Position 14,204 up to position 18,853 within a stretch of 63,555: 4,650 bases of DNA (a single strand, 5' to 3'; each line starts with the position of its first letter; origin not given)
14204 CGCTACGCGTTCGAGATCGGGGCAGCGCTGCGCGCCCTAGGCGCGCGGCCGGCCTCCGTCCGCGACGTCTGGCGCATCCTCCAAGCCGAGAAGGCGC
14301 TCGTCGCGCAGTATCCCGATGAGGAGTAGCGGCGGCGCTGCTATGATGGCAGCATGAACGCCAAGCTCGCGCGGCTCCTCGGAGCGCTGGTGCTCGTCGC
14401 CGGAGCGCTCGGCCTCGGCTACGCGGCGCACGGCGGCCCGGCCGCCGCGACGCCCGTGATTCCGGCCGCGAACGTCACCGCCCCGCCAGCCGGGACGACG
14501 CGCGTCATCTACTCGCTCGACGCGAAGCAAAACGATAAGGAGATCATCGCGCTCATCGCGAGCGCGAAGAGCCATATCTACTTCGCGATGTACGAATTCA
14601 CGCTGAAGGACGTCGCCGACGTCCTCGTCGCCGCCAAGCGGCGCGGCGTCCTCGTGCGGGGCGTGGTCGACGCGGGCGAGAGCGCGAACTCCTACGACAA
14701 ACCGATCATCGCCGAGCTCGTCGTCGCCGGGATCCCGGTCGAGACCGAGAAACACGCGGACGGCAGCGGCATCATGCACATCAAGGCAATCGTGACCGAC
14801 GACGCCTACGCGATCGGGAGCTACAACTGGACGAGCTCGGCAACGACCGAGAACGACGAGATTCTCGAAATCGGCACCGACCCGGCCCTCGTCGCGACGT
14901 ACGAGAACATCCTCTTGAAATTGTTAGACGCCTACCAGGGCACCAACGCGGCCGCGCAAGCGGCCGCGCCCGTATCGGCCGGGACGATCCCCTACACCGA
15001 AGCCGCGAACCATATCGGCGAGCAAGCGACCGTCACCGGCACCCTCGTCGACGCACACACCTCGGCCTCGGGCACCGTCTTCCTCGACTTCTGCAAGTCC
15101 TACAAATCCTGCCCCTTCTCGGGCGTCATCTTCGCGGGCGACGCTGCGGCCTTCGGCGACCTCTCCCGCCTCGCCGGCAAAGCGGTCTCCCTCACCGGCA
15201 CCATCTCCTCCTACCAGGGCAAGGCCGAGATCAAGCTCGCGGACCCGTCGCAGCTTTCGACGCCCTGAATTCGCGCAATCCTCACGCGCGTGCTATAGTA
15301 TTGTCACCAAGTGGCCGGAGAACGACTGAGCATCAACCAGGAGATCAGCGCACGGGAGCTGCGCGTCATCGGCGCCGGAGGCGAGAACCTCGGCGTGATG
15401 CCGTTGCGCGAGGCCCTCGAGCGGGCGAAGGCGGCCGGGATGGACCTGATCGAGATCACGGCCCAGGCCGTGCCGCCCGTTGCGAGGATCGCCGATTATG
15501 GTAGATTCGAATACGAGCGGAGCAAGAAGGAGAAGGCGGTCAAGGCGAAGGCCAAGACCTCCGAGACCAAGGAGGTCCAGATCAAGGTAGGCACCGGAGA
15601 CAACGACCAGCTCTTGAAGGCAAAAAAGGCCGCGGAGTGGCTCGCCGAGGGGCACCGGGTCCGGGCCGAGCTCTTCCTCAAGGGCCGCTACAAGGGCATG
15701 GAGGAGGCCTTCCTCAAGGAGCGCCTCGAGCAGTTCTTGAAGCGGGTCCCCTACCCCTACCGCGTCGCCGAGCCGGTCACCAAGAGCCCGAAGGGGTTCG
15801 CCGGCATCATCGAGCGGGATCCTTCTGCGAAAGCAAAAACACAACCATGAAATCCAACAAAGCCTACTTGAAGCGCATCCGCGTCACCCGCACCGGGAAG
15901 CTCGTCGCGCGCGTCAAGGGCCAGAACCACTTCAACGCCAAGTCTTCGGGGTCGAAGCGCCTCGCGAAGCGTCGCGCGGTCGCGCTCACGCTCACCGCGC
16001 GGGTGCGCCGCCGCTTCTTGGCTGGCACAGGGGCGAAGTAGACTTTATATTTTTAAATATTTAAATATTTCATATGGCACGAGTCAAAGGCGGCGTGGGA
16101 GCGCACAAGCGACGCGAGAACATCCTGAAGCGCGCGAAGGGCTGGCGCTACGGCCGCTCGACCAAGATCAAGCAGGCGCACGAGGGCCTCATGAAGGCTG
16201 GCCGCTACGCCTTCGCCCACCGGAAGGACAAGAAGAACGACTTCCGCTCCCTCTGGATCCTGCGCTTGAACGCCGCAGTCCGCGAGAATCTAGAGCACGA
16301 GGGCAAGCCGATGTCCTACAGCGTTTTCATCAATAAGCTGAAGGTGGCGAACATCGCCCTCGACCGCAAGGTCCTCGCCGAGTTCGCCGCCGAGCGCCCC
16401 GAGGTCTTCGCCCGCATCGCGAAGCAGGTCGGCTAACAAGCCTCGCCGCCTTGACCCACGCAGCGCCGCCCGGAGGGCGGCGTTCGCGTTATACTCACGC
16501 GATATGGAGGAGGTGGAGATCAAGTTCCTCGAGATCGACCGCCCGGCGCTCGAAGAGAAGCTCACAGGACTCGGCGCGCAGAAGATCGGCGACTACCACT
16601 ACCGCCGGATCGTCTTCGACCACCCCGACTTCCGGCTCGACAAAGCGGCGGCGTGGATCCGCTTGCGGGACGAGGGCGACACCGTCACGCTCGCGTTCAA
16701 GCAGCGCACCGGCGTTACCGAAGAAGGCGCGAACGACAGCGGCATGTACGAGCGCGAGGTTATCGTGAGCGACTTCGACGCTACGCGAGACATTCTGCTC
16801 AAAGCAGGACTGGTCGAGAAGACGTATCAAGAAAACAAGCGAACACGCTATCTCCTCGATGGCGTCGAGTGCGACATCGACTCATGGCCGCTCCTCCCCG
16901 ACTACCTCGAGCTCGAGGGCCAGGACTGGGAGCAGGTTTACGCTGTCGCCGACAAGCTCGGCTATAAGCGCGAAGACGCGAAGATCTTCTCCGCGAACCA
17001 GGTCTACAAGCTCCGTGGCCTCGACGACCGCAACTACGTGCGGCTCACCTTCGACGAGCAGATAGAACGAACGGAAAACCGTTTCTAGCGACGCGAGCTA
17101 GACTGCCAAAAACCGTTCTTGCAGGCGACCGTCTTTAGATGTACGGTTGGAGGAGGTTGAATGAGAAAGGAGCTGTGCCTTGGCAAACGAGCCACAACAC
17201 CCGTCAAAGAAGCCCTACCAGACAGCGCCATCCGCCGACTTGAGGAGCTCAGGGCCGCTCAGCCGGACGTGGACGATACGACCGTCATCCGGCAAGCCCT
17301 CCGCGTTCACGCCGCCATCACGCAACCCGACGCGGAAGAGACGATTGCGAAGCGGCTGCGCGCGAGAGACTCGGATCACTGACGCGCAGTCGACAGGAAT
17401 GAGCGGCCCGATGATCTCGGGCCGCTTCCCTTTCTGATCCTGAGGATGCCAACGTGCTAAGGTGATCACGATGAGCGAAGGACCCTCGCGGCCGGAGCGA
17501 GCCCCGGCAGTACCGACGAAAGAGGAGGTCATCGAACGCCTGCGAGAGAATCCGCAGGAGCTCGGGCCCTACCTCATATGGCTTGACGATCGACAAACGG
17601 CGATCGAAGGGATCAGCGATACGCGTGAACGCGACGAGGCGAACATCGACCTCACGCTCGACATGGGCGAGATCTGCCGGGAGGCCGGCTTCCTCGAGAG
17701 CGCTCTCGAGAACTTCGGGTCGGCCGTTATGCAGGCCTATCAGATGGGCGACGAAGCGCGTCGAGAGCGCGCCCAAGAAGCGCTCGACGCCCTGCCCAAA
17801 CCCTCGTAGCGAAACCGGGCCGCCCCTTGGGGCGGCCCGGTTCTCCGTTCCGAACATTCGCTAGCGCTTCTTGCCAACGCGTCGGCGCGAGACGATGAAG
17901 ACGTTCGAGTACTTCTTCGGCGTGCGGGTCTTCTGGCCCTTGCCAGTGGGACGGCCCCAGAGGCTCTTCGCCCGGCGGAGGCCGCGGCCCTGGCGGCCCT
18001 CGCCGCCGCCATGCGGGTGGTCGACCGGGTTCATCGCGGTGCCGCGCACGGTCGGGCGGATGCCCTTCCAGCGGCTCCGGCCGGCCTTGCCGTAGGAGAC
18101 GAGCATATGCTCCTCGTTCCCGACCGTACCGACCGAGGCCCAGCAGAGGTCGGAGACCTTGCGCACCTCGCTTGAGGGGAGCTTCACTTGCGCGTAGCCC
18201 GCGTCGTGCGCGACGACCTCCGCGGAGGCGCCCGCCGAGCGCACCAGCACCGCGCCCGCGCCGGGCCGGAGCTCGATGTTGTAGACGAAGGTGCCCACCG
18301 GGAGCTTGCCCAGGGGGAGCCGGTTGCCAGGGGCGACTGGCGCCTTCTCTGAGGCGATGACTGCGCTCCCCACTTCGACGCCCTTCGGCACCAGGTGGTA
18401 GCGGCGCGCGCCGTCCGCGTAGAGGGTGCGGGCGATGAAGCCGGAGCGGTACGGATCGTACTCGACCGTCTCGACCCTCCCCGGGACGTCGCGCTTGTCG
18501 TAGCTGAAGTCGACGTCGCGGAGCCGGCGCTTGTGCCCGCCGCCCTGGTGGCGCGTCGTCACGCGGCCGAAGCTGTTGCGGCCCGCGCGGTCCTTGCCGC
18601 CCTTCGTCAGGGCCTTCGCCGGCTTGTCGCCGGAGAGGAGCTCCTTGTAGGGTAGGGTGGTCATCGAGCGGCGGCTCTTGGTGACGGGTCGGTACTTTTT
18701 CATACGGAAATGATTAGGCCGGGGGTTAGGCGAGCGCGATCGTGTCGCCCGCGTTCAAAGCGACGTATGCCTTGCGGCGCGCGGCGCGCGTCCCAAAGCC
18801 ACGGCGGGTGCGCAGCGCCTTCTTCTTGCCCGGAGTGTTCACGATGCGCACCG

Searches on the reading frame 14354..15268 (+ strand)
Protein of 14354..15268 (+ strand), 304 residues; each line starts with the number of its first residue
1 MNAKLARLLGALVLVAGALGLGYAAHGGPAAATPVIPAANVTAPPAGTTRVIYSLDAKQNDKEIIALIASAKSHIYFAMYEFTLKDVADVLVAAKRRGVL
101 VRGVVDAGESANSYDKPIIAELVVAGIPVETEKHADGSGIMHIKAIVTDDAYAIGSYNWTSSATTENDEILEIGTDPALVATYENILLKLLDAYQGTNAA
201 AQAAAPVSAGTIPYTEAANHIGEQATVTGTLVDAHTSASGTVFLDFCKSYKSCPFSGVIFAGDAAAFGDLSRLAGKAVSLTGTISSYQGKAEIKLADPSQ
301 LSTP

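Call 63: search_protein_families(library=pfam, proteins=[window:14354-15268:+], max_evalue=0.00001)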
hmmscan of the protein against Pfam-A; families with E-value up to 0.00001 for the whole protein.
window:14354-15268:+ (304 aa): 1 family
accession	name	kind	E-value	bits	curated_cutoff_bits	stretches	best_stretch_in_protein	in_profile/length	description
PF13091.12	PLDc_2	-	7e-22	78.1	27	1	64-188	1-129/132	PLD-like domain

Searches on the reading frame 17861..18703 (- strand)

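Call 63: search_protein_families(library=pfam, proteins=[window:17861-18703:-], max_evalue=0.00001)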
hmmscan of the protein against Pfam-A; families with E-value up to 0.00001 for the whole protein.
window:17861-18703:- (280 aa): 2 families
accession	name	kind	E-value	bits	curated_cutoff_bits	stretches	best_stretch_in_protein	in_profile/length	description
PF03947.24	Ribosomal_L2_C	-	2.8e-50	170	33.7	1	125-250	2-126/126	Ribosomal Proteins L2, C-terminal domain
PF00181.30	Ribosomal_L2_N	-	1.2e-25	89.7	23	1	41-116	1-76/77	Ribosomal Proteins L2, RNA binding N-terminal domain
